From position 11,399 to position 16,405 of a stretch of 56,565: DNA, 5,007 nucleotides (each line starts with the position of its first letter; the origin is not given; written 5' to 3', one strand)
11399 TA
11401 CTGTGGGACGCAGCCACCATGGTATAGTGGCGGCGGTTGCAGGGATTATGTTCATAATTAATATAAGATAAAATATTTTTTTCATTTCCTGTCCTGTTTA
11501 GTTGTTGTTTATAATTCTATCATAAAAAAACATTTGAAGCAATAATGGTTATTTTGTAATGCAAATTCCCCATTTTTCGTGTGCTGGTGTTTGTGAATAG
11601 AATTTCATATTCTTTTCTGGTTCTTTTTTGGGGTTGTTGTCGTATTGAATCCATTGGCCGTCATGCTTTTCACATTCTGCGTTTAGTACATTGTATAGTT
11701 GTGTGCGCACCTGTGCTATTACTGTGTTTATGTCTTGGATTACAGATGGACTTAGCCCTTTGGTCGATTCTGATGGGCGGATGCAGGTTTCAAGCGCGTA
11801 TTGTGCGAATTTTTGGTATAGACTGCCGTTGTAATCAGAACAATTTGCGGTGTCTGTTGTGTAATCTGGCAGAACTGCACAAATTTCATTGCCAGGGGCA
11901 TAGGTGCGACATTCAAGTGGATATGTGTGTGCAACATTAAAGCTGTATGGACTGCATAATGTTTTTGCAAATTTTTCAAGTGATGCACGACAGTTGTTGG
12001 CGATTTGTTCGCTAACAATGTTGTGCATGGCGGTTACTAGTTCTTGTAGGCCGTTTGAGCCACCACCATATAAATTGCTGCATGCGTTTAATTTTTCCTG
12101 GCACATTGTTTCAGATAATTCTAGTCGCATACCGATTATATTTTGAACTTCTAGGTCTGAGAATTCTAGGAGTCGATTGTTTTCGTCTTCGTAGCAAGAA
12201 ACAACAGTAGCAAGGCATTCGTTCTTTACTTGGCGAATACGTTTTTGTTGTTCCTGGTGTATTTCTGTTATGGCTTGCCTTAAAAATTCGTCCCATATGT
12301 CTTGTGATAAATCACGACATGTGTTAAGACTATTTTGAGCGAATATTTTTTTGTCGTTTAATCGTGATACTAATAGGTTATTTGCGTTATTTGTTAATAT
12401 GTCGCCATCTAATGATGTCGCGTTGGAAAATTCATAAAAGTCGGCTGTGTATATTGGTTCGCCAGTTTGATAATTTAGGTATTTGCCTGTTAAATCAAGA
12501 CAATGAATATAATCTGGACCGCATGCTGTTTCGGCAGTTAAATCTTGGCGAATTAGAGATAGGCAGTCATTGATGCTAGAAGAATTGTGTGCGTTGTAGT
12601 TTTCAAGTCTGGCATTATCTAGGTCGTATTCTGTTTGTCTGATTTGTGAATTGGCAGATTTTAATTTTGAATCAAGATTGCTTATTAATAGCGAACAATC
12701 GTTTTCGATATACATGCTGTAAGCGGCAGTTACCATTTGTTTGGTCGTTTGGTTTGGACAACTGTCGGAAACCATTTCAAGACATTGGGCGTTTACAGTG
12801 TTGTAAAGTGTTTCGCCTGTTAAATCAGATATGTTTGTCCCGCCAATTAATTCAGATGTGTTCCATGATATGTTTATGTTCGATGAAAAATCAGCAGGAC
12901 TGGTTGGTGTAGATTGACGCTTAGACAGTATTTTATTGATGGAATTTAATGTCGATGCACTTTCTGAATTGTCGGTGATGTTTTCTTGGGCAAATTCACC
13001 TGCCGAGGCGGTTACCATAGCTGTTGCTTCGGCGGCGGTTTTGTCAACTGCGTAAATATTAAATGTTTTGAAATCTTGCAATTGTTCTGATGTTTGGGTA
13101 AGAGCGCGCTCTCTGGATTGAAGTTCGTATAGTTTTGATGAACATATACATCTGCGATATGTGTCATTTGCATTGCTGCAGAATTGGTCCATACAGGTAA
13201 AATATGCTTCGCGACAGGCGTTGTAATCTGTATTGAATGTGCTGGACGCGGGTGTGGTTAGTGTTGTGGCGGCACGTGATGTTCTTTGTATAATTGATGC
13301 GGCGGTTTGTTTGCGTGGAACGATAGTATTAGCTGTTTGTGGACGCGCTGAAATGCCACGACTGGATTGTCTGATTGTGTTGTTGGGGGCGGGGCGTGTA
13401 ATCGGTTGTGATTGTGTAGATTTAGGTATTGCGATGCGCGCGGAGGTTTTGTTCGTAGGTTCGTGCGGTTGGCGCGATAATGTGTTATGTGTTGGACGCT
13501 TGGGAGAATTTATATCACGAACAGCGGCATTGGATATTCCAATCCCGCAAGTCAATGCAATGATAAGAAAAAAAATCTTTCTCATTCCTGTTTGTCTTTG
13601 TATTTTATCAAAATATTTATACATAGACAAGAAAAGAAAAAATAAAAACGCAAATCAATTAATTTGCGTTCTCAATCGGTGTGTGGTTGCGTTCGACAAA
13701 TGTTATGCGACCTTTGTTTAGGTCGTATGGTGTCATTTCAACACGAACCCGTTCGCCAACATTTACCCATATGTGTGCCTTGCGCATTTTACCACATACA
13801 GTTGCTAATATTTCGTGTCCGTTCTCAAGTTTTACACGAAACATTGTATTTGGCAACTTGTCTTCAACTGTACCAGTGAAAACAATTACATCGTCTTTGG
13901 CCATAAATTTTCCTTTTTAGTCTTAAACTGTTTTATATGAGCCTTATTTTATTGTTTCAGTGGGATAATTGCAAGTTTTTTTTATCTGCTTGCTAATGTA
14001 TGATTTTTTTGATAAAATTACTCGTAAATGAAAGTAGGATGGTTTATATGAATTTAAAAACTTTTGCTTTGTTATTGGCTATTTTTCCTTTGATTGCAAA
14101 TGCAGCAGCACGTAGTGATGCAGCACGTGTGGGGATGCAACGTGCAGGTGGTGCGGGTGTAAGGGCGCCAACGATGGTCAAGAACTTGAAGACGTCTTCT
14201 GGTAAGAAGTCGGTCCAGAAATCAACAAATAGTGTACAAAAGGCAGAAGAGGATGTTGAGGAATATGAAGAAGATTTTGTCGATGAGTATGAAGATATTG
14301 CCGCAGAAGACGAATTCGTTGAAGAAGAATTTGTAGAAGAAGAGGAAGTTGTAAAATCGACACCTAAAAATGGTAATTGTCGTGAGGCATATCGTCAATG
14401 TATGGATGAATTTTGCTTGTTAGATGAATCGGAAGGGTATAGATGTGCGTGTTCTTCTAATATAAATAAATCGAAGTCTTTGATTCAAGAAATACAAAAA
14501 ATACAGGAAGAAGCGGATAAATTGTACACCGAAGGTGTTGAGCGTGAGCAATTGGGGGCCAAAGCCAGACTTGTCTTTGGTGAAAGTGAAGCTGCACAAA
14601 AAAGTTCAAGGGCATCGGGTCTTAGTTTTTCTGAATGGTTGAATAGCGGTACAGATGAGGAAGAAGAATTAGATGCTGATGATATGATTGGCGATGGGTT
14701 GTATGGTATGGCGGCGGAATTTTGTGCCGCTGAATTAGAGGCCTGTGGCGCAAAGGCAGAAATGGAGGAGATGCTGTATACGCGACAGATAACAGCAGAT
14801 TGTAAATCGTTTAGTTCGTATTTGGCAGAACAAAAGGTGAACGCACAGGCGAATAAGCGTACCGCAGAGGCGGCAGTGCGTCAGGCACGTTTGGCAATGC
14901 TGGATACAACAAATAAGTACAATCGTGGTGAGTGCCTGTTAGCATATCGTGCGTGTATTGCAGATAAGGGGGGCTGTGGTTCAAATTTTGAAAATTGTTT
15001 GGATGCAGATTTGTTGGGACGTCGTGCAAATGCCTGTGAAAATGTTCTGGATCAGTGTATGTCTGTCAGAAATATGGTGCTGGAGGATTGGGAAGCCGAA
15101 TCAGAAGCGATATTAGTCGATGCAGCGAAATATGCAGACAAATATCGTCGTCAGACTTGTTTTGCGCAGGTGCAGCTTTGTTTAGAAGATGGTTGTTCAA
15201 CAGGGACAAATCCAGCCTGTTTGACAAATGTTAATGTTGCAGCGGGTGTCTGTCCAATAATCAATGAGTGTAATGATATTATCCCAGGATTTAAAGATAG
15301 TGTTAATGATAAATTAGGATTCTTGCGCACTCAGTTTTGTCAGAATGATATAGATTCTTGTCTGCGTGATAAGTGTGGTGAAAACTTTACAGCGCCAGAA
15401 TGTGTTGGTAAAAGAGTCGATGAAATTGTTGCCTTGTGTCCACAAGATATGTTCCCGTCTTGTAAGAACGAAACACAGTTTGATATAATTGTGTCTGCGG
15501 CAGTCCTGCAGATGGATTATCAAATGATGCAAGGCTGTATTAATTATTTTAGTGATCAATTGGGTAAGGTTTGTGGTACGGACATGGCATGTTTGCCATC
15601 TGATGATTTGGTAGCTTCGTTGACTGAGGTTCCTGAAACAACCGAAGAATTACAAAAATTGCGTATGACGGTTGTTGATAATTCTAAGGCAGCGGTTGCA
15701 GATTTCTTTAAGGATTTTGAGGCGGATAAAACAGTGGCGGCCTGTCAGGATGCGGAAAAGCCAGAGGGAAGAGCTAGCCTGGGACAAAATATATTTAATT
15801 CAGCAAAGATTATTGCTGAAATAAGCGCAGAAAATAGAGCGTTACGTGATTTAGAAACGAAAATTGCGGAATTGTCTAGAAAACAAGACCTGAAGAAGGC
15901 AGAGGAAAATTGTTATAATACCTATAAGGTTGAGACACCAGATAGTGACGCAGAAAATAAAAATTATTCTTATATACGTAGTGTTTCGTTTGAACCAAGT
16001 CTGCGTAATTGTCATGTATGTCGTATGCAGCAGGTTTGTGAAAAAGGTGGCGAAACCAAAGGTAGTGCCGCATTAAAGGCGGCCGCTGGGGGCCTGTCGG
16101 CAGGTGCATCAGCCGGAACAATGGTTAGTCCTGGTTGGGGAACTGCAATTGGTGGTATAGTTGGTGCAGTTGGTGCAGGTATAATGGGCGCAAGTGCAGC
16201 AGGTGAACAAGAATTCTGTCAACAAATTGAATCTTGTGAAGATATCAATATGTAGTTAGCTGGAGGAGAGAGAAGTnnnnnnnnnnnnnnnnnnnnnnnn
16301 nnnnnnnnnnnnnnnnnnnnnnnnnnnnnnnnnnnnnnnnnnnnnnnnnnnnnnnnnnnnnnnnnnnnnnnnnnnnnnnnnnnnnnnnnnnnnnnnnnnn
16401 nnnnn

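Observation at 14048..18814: Tandem large secreted cysteine-rich paralogs defining an unrecognised protein family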

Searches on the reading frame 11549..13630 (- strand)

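Call 6: search_protein_families(library=pfam, proteins=[window:11549-13630:-], max_evalue=0.1)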
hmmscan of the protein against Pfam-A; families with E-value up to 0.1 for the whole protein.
window:11549-13630:- (693 aa): 1 family
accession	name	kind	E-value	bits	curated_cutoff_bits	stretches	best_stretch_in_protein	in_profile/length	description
PF09298.16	FAA_hydrolase_N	-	0.037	14.6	25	0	424-474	44-95/105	Fumarylacetoacetase N-terminal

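Call 7: search_protein_families(library=ncbifam, proteins=[window:11549-13630:-], max_evalue=0.1)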
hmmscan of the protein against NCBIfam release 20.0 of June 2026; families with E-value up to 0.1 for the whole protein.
window:11549-13630:- (693 aa): 0 families

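Call 32: search_protein_families(library=phrogs, proteins=[window:11549-13630:-], max_evalue=0.01)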
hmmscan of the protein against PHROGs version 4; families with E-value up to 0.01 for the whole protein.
window:11549-13630:- (693 aa): 0 families

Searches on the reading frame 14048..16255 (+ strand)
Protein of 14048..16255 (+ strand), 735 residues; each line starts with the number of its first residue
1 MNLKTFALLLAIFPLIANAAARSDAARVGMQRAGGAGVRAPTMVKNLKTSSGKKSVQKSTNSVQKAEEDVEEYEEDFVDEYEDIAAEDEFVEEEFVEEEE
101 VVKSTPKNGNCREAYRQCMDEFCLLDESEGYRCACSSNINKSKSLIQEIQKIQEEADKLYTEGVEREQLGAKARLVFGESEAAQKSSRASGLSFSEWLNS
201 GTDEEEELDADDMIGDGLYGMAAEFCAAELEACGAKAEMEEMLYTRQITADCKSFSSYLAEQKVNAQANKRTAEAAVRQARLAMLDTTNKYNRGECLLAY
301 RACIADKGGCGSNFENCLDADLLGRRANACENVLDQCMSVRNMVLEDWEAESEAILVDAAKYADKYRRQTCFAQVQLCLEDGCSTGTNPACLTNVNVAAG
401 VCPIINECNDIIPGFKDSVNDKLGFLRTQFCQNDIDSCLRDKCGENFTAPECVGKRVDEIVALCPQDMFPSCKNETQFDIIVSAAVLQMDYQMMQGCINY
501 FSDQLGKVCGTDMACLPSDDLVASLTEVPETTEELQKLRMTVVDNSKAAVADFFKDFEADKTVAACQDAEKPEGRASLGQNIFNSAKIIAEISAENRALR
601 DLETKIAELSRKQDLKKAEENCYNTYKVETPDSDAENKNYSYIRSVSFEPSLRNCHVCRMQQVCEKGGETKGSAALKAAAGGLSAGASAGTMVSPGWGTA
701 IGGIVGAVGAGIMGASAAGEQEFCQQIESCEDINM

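Call 6: search_protein_families(library=pfam, proteins=[window:14048-16255:+], max_evalue=0.1)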
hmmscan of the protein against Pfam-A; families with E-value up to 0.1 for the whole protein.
window:14048-16255:+ (735 aa): 0 families

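Call 7: search_protein_families(library=ncbifam, proteins=[window:14048-16255:+], max_evalue=0.1)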
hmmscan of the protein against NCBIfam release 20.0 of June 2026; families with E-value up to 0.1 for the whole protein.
window:14048-16255:+ (735 aa): 1 family
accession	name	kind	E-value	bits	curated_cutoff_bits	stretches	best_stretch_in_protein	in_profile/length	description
NF047861.1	LIC13259ECMBind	equivalog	0.046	13.7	250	0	137-217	16-96/143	LIC13259 family plasminogen/vitronectin/complement-binding protein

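Call 15: find_homologous_proteins(query=A1, max_evalue=0.001)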
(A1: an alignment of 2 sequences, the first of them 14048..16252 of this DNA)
Query A1 (2 sequences) (735 aa, profile of the alignment): 945 proteins with E <= 0.001 among 8000 candidates; the best 120 are listed.
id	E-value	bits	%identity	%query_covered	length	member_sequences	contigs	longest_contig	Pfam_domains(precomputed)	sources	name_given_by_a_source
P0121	0.0e+0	1292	99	100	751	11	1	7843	-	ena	-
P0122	0.0e+0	1154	88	100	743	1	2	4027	-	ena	-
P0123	0.0e+0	1153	89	100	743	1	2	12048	-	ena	-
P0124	0.0e+0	1152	89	100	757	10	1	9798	-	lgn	-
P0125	0.0e+0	1152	88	100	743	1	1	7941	-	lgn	-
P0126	0.0e+0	1152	90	99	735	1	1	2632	-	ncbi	ncbi:MAG: hypothetical protein ACLRFN_03505, partial [Alphaproteobacteria bacterium]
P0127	0.0e+0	1151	88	100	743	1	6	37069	-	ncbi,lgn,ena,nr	ncbi:MAG: hypothetical protein IJE79_03940 [Alphaproteobacteria bacterium]|nr:hypothetical protein [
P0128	0.0e+0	1150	88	100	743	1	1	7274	-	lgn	-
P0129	0.0e+0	1146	88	100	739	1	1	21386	-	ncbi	-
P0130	0.0e+0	1055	81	100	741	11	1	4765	-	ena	-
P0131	0.0e+0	1035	82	100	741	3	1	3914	-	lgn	-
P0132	0.0e+0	1027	80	100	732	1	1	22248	-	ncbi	-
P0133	0.0e+0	1014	80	100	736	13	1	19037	-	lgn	-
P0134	1.3e-294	998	78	100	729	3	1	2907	-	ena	-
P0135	4.2e-281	953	76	100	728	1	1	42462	-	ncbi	-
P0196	2.6e-274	931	73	100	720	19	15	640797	-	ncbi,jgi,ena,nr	ncbi:MAG: hypothetical protein E7007_00090 [Alphaproteobacteria bacterium]|nr:hypothetical protein [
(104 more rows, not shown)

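Call 32: search_protein_families(library=phrogs, proteins=[window:14048-16255:+], max_evalue=0.01)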
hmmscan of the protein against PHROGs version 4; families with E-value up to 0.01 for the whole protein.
window:14048-16255:+ (735 aa): 0 families

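Call 83: find_encoding_contigs(protein=P0196, flank=10000, max_places=1)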
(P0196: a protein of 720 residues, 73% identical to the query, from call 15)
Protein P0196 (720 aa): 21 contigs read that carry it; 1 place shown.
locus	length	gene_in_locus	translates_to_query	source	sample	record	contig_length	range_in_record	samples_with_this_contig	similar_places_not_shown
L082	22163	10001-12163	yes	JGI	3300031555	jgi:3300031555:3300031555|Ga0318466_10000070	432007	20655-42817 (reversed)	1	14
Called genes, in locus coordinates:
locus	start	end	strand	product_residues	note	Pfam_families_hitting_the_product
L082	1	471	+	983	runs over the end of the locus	-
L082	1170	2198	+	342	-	PF01193:RNA_pol_L, PF01000:RNA_pol_A_bac, PF03118:RNA_pol_A_CTD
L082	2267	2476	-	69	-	-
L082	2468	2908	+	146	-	PF01196:Ribosomal_L17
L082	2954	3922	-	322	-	-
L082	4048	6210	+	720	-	-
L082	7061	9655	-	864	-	-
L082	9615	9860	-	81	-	PF01176:eIF-1a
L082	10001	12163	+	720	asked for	-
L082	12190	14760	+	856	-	-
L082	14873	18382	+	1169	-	PF01855:POR_N, PF17147:PFOR_II, PF01558:POR, PF10371:EKR, PF12837:Fer4_6 (weak), PF12838:Fer4_7, PF13187:Fer4_9 (weak), PF02775:TPP_enzyme_C, +5 more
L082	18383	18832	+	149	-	-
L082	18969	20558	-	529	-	PF13091:PLDc_2, PF00614:PLDc (weak)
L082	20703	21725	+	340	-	PF00106:adh_short (faint), PF01073:3Beta_HSD, PF01370:Epimerase, PF02719:Polysacc_synt_2, PF04321:RmlD_sub_bind, PF13460:NAD_binding_10 (weak), PF16363:GDP_Man_Dehyd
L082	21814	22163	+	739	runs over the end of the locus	-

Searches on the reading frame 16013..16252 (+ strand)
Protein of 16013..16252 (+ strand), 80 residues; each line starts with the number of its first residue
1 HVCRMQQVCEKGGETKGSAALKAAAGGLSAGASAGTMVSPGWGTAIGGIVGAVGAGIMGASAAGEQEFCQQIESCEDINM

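Call 72: search_protein_families(library=pfam, proteins=[window:16013-16252:+], max_evalue=10)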
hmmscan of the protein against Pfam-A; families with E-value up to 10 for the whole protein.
seq(80 aa): 5 families
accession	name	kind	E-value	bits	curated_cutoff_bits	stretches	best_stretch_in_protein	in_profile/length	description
PF10439.15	Bacteriocin_IIc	-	0.062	13.7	27.1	1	12-58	17-59/59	Bacteriocin class II with double-glycine leader peptide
PF20721.2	C19orf12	-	0.066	13.4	30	1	6-72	24-90/163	C19orf12-like protein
PF25688.1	P22_gp7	-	1.6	9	28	1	18-55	189-228/230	Bacteriophage P22 DNA ejection protein gp7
PF05818.17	TraT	-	3.2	7.9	31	1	16-60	79-128/214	Enterobacterial TraT complement resistance protein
PF07581.17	Glug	-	8.7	7.5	20.5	1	43-64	2-25/28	The GLUG motif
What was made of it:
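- That stretch gives weak glycine-zipper hits (call 72). The glycine-zipper similarity is below every Pfam threshold (call 72). The G/A-rich hairpin also resembles class IIc bacteriocins and C19orf12-type membrane hairpins at sub-threshold level (call 72).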
